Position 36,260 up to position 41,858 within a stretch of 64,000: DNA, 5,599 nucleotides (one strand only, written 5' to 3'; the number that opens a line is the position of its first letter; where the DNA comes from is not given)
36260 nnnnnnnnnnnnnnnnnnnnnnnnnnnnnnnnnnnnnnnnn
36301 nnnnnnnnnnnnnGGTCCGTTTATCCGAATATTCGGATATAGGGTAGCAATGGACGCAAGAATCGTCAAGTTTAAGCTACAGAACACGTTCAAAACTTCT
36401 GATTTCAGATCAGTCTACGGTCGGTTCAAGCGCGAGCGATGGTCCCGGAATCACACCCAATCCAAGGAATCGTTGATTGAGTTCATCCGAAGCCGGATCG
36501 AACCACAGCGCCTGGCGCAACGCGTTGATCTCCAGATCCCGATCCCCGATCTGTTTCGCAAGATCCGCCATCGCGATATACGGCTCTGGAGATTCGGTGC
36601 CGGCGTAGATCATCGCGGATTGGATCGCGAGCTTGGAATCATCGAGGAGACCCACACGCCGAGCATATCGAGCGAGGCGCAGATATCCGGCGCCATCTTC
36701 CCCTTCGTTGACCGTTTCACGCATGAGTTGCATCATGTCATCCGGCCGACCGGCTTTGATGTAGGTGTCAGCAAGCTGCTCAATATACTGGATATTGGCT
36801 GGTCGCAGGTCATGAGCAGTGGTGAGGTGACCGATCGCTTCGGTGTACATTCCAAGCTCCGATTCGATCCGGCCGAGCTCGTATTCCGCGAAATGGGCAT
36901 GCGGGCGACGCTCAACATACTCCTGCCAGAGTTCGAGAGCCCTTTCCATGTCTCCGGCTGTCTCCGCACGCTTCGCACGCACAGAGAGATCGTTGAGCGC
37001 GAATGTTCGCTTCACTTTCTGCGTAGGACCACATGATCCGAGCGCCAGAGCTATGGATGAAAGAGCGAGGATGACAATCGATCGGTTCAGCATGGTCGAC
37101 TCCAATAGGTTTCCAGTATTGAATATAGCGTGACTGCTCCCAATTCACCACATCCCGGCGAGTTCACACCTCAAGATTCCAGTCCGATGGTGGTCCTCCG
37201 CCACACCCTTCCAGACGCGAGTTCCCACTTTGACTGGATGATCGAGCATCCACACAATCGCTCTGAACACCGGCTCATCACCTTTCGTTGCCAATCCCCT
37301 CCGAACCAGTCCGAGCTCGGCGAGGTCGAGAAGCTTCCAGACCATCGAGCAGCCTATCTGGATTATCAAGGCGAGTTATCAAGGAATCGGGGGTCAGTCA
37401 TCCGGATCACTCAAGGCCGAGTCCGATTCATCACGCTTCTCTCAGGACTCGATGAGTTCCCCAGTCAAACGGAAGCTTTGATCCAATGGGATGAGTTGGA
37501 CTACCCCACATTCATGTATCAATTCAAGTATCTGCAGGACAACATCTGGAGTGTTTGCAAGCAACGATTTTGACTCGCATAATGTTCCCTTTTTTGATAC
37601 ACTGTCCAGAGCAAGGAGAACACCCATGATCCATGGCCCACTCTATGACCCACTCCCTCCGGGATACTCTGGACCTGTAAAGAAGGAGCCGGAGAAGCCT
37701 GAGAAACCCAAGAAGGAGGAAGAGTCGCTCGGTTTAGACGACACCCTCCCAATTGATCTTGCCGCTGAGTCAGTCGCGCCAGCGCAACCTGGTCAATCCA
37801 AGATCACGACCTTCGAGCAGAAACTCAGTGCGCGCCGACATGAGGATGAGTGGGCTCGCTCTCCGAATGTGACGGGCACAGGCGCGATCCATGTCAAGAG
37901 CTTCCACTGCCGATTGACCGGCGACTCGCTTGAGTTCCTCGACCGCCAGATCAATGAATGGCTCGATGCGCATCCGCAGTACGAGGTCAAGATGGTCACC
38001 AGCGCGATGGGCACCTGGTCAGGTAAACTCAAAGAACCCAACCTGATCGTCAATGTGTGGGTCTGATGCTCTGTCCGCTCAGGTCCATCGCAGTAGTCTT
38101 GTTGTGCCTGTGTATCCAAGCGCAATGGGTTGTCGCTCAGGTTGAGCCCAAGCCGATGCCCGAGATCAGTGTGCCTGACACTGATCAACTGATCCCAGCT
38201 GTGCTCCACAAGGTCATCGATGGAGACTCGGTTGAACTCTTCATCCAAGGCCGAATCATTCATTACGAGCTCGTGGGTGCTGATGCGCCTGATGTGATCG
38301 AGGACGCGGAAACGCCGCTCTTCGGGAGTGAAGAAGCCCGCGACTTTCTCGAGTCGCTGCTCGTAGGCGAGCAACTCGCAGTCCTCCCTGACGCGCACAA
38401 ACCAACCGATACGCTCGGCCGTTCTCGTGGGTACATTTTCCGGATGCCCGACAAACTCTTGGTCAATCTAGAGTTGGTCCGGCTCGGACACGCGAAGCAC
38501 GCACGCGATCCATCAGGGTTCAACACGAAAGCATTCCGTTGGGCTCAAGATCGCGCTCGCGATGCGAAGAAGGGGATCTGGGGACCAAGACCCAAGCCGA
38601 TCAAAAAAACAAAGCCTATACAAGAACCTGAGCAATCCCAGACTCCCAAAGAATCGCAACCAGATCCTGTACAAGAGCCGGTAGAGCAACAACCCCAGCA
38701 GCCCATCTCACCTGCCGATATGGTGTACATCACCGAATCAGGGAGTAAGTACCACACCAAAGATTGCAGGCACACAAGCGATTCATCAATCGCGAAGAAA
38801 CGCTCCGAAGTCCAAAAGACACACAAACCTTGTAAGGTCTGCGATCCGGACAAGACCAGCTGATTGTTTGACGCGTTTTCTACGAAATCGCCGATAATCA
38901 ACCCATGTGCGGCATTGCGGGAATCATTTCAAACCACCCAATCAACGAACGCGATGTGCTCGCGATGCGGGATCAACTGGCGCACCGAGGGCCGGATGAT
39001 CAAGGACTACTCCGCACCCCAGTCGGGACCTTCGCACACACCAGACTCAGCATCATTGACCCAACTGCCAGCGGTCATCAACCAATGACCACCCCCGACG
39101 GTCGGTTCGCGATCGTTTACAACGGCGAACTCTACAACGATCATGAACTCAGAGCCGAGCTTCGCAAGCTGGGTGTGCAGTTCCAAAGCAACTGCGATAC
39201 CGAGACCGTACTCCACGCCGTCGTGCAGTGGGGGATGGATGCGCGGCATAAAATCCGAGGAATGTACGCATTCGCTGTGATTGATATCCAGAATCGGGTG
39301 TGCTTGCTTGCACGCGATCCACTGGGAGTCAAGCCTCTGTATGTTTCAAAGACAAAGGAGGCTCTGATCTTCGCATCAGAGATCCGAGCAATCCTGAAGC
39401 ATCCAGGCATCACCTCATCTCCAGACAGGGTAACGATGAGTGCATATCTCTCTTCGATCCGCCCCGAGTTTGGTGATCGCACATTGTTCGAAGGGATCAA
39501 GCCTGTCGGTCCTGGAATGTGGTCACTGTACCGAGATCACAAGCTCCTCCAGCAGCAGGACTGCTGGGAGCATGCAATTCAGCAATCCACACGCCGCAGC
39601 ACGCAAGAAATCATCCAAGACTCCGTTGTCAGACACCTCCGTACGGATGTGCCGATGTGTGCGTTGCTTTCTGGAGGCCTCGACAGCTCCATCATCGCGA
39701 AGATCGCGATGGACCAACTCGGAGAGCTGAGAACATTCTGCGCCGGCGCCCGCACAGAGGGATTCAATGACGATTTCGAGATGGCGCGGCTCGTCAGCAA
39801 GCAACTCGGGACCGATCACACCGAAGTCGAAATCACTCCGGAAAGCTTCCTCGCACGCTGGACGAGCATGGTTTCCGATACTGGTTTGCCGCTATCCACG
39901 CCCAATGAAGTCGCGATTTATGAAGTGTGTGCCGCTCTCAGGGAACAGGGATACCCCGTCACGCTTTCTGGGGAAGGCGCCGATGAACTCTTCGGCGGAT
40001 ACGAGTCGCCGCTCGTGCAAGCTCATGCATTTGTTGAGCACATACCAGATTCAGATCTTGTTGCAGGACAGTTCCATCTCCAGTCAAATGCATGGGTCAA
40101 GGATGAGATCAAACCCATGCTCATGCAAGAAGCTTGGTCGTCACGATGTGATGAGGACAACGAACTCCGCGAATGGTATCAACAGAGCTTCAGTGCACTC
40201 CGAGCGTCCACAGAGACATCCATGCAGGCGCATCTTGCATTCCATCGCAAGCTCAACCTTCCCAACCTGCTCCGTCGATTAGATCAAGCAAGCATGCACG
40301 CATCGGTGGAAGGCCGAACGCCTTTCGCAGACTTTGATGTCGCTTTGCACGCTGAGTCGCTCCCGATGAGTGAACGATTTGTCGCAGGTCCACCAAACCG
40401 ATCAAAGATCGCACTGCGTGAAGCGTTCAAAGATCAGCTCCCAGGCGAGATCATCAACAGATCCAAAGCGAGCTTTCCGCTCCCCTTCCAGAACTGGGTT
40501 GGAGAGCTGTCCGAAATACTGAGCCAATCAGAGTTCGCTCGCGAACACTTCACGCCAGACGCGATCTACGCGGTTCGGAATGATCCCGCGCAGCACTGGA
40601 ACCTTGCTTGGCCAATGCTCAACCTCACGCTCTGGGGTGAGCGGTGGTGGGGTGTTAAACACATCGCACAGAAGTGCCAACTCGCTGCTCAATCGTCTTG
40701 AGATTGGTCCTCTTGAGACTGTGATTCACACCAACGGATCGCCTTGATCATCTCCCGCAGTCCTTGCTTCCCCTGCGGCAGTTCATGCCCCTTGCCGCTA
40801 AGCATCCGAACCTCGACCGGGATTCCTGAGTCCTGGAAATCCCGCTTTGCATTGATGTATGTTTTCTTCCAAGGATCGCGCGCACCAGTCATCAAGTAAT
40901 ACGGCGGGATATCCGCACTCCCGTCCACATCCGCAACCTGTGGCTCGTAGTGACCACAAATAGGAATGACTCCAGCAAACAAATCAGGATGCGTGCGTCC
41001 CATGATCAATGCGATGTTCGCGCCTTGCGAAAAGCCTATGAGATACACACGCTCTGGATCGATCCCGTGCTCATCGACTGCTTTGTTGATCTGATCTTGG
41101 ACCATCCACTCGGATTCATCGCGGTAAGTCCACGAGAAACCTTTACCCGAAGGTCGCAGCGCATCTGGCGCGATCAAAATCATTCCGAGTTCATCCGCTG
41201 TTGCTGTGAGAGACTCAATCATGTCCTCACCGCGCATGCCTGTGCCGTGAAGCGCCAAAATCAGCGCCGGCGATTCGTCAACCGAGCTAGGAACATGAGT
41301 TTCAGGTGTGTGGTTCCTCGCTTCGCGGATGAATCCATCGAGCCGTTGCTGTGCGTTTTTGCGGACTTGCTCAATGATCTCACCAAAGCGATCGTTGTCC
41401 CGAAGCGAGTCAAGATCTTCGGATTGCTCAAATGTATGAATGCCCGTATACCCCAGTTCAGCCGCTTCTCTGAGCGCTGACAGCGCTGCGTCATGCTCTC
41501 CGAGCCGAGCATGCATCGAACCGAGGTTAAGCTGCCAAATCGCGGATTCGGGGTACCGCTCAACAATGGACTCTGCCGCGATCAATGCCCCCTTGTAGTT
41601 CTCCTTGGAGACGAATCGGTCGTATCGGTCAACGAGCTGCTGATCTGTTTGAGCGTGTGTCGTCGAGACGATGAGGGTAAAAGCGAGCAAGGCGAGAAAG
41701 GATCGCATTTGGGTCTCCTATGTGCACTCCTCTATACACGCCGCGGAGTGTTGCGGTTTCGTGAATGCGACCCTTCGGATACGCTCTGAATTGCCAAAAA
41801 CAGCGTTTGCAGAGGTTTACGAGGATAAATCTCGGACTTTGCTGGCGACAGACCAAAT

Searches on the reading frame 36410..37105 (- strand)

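Call 52: search_protein_families(library=pfam, proteins=[window:36410-37105:-], max_evalue=0.0001)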
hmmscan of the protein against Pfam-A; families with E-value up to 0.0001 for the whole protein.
window:36410-37105:- (231 aa): 5 families
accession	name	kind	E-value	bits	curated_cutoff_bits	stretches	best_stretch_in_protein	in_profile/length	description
PF13428.12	TPR_14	-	3e-08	34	23.5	0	43-80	7-44/44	Tetratricopeptide repeat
PF13181.12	TPR_8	-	4.4e-06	26.9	25.7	0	175-203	3-31/34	Tetratricopeptide repeat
PF07719.23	TPR_2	-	4.9e-06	26.7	27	0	75-104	5-34/34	Tetratricopeptide repeat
PF14559.12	TPR_19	-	2.2e-05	25.1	25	0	84-137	4-57/68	Tetratricopeptide repeat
PF13174.12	TPR_6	-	4.3e-05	24.3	26.3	0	50-69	13-32/33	Tetratricopeptide repeat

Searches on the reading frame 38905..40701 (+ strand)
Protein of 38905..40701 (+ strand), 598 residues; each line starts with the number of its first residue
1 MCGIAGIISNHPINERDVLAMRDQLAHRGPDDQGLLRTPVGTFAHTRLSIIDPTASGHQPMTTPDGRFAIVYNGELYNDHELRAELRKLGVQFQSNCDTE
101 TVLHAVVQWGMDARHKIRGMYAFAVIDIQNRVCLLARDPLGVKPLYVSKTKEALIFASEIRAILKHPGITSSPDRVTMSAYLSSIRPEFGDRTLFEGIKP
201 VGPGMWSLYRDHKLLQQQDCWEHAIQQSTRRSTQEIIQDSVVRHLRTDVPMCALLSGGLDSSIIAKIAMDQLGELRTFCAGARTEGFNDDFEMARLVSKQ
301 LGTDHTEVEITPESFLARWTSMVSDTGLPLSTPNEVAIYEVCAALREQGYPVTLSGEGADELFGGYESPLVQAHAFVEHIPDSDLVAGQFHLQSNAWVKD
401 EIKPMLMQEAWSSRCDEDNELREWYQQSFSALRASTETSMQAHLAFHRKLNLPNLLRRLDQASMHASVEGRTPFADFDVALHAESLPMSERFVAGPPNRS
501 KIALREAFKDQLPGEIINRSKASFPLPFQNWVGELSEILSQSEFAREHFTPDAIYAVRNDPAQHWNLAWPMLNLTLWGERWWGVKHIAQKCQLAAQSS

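Call 14: search_protein_families(library=pfam, proteins=[window:38905-40701:+], max_evalue=0.001)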
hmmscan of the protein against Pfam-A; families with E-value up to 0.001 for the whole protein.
window:38905-40701:+ (598 aa): 4 families
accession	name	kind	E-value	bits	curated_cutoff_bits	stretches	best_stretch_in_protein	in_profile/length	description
PF00733.27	Asn_synthase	-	2.5e-64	218.6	21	1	234-577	3-352/354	Asparagine synthase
PF13537.11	GATase_7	-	2.2e-41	141.2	25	1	45-164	1-122/123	Glutamine amidotransferase domain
PF13522.11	GATase_6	-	1.8e-37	128.7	27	1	30-159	1-130/130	Glutamine amidotransferase domain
PF02540.23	NAD_synthase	-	0.00024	20.8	21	1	255-313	25-84/242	NAD synthase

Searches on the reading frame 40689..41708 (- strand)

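Call 14: search_protein_families(library=pfam, proteins=[window:40689-41708:-], max_evalue=0.001)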
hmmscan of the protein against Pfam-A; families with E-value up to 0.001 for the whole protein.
window:40689-41708:- (339 aa): 10 families
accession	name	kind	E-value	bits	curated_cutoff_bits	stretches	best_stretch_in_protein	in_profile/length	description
PF02230.22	Abhydrolase_2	-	2.6e-09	37.7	23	1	202-312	89-203/217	Phospholipase/Carboxylesterase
PF13432.12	TPR_16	-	5.5e-07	30.4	32.7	1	32-84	7-59/65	Tetratricopeptide repeat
PF07859.19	Abhydrolase_3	-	1.4e-06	28.7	25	0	201-236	53-88/210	alpha/beta hydrolase fold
PF00561.26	Abhydrolase_1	-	1.4e-06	28.6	25.8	1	175-260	27-113/245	alpha/beta hydrolase fold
PF00326.27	Peptidase_S9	-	2.4e-06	27.6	22.6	1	172-276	11-121/213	Prolyl oligopeptidase family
PF00756.26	Esterase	-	3.1e-05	24.3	22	1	201-286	96-160/251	Putative esterase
PF13424.12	TPR_12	-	6.8e-05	23.4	30.1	1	36-85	24-74/77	Tetratricopeptide repeat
PF10503.15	Esterase_PHB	-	6.8e-05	22.6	23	1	149-247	18-125/219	Esterase PHB depolymerase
PF22316.2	ABhydrolase-like_N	-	8.5e-05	22.8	27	1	64-119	45-102/106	A/B hydrolase-like, N-terminal domain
PF12697.13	Abhydrolase_6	-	0.00097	20.3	26.3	0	150-272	1-109/217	Alpha/beta hydrolase family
